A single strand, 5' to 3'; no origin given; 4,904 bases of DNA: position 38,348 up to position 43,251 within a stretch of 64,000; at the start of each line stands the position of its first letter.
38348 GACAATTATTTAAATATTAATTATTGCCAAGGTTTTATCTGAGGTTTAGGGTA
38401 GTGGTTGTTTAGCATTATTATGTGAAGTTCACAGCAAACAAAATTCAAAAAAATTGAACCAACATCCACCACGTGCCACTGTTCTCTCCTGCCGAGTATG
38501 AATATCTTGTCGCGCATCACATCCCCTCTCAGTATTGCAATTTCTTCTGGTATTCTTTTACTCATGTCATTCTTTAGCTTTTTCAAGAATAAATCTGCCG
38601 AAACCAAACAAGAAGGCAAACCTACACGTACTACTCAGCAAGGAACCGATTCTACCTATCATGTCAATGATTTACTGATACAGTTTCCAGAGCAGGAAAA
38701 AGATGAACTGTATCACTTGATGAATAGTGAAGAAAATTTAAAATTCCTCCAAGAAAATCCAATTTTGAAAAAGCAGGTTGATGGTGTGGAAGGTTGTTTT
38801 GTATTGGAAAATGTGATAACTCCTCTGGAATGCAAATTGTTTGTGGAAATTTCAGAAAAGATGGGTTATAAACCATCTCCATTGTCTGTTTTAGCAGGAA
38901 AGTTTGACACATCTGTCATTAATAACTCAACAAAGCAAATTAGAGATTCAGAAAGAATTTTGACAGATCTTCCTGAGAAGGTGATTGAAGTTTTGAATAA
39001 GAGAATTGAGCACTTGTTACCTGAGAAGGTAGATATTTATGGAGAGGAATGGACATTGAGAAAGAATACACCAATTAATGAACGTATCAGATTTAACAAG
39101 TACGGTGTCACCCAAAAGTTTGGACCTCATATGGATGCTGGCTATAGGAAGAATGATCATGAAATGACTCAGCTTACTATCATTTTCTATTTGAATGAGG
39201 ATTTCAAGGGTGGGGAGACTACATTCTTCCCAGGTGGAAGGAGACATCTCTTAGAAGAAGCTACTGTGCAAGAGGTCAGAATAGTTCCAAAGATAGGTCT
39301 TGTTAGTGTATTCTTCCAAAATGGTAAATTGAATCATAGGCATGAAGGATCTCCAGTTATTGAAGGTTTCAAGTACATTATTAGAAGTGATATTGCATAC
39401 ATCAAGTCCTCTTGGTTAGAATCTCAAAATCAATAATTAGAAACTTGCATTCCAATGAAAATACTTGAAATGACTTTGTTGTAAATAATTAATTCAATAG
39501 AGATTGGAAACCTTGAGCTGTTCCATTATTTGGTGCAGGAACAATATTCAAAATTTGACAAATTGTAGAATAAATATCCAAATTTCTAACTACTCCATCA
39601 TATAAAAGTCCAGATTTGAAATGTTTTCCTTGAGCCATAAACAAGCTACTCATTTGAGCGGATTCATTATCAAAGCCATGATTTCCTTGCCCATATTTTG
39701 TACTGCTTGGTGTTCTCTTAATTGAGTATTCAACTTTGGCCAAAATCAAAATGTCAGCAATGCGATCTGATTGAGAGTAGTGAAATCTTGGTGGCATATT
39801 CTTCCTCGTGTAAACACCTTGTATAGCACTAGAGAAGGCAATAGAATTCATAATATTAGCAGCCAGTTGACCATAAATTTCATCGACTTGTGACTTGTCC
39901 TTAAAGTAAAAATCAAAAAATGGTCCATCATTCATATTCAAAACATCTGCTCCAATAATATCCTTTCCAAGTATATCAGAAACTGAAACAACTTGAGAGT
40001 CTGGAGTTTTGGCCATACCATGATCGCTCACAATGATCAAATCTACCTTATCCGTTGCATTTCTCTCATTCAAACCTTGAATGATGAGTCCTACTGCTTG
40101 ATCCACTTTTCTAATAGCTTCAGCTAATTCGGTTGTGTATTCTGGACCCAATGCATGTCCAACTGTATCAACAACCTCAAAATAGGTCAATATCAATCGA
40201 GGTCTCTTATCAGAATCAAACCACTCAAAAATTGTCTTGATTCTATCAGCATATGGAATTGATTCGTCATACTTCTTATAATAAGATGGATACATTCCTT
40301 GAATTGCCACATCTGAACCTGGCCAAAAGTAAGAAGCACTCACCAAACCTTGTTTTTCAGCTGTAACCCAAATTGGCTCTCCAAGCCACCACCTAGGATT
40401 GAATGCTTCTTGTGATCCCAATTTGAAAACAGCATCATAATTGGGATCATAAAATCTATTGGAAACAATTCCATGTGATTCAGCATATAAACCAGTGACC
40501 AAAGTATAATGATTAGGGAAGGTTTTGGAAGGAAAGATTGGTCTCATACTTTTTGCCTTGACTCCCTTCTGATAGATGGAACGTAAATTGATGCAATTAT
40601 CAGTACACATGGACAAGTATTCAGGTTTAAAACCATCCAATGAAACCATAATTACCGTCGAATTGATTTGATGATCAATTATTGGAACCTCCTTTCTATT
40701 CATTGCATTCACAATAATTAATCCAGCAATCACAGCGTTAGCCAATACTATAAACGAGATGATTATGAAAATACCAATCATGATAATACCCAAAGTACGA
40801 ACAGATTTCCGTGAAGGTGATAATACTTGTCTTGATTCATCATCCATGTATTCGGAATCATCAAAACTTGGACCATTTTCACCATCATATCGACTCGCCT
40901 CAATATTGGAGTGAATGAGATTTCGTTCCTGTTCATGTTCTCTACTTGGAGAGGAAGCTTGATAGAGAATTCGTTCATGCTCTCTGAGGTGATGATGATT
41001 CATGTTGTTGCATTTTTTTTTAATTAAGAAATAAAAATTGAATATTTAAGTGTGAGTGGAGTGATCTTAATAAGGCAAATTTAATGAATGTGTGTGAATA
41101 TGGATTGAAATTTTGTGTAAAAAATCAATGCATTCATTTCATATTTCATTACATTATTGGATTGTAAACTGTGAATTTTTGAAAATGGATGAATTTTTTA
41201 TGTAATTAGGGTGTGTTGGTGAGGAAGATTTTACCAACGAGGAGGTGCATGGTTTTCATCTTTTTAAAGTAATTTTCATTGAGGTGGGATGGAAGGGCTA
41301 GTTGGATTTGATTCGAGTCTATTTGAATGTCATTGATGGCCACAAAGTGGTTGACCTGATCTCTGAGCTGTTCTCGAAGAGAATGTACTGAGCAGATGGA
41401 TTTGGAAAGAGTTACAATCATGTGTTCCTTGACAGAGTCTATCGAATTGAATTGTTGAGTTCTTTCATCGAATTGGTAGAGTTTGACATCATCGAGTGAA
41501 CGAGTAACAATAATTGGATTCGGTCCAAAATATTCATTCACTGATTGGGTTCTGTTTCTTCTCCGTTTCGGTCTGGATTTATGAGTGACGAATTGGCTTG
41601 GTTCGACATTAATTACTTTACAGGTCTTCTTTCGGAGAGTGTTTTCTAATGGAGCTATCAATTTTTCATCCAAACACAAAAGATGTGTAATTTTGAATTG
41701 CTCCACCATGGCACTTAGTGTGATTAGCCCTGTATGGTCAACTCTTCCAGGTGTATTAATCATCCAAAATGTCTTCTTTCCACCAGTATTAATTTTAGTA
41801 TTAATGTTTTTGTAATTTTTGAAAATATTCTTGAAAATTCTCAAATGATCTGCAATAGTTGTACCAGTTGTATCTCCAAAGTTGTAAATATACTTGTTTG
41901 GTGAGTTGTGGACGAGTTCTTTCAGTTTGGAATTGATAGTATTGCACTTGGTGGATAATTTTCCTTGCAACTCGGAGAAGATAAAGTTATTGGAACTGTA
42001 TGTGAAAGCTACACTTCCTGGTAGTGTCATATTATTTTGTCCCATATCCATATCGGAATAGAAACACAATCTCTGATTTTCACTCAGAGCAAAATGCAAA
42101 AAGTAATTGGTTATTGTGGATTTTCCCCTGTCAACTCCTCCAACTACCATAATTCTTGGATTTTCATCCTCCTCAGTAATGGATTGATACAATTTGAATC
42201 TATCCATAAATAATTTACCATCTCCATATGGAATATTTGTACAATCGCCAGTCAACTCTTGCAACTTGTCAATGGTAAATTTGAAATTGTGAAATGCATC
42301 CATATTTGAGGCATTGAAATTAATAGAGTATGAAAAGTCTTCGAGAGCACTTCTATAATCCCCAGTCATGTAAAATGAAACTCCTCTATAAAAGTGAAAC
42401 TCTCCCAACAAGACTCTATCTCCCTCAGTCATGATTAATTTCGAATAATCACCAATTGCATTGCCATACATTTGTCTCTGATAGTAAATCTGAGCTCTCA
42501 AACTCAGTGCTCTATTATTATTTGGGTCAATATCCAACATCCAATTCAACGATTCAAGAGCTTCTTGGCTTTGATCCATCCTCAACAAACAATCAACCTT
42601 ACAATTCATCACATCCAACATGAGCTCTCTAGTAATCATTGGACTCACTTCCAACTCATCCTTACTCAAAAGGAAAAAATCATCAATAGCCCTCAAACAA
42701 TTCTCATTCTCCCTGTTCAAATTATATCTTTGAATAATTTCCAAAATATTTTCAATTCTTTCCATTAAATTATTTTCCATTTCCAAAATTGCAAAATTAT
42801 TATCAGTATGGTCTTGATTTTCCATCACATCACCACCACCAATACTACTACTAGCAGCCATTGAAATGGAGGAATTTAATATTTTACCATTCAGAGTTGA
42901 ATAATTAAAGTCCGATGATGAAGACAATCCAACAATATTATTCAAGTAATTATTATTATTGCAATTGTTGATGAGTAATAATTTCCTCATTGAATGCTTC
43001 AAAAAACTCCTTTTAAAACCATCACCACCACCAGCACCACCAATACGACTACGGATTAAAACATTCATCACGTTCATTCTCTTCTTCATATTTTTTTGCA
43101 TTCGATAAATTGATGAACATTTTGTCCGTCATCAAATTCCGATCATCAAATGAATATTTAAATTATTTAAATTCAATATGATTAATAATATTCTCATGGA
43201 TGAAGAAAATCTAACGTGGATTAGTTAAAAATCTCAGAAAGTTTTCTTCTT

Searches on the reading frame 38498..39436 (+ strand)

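Call 58: search_protein_families(library=pfam, proteins=[window:38498-39436:+], max_evalue=0.001)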
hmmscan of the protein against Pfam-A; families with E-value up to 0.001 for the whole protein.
window:38498-39436:+ (312 aa): 1 family
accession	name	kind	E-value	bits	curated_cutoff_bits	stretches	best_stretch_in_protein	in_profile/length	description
PF13640.12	2OG-FeII_Oxy_3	-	1.1e-10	42.7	27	1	198-295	2-93/98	2OG-Fe(II) oxygenase superfamily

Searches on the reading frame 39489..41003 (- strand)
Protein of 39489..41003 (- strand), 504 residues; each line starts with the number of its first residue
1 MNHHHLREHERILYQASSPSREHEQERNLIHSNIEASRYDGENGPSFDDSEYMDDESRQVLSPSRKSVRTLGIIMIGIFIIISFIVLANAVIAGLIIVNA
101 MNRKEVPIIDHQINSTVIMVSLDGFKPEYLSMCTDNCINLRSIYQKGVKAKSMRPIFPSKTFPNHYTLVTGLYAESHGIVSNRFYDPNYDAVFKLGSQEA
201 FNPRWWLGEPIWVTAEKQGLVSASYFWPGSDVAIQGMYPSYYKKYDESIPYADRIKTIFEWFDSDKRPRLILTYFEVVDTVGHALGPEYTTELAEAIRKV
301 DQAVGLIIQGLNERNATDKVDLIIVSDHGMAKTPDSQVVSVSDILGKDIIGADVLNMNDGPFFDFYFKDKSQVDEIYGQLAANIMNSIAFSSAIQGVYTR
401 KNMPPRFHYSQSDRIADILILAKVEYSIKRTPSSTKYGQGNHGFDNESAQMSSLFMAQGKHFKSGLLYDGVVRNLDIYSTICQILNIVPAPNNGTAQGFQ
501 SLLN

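Call 58: search_protein_families(library=pfam, proteins=[window:39489-41003:-], max_evalue=0.001)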
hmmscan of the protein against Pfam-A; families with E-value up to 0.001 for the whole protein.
window:39489-41003:- (504 aa): 2 families
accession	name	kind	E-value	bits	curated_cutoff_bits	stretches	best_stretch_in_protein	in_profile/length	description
PF01663.27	Phosphodiest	-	7.2e-94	315.6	23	1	117-445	1-342/342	Type I phosphodiesterase / nucleotide pyrophosphatase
PF00884.28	Sulfatase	-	0.00092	19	25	0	248-330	194-243/301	Sulfatase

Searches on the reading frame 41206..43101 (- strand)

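Call 59: search_protein_families(library=pfam, proteins=[window:41206-43101:-], max_evalue=0.001)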
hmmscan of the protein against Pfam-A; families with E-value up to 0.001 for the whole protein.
window:41206-43101:- (631 aa): 5 families
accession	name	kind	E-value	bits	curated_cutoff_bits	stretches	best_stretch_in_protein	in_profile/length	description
PF16575.11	CLP1_P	-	4.1e-27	95.7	26.6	1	321-525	1-186/188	mRNA cleavage and polyadenylation factor CLP1 P-loop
PF00515.34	TPR_1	-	1.4e-08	34.6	27.8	0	235-260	3-28/34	Tetratricopeptide repeat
PF07719.23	TPR_2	-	6.9e-08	32.5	27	0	234-260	2-28/34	Tetratricopeptide repeat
PF13432.12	TPR_16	-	0.00032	21.5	32.7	0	172-221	7-56/65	Tetratricopeptide repeat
PF13371.12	TPR_9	-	0.00062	20.2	35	0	172-220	5-53/73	Tetratricopeptide repeat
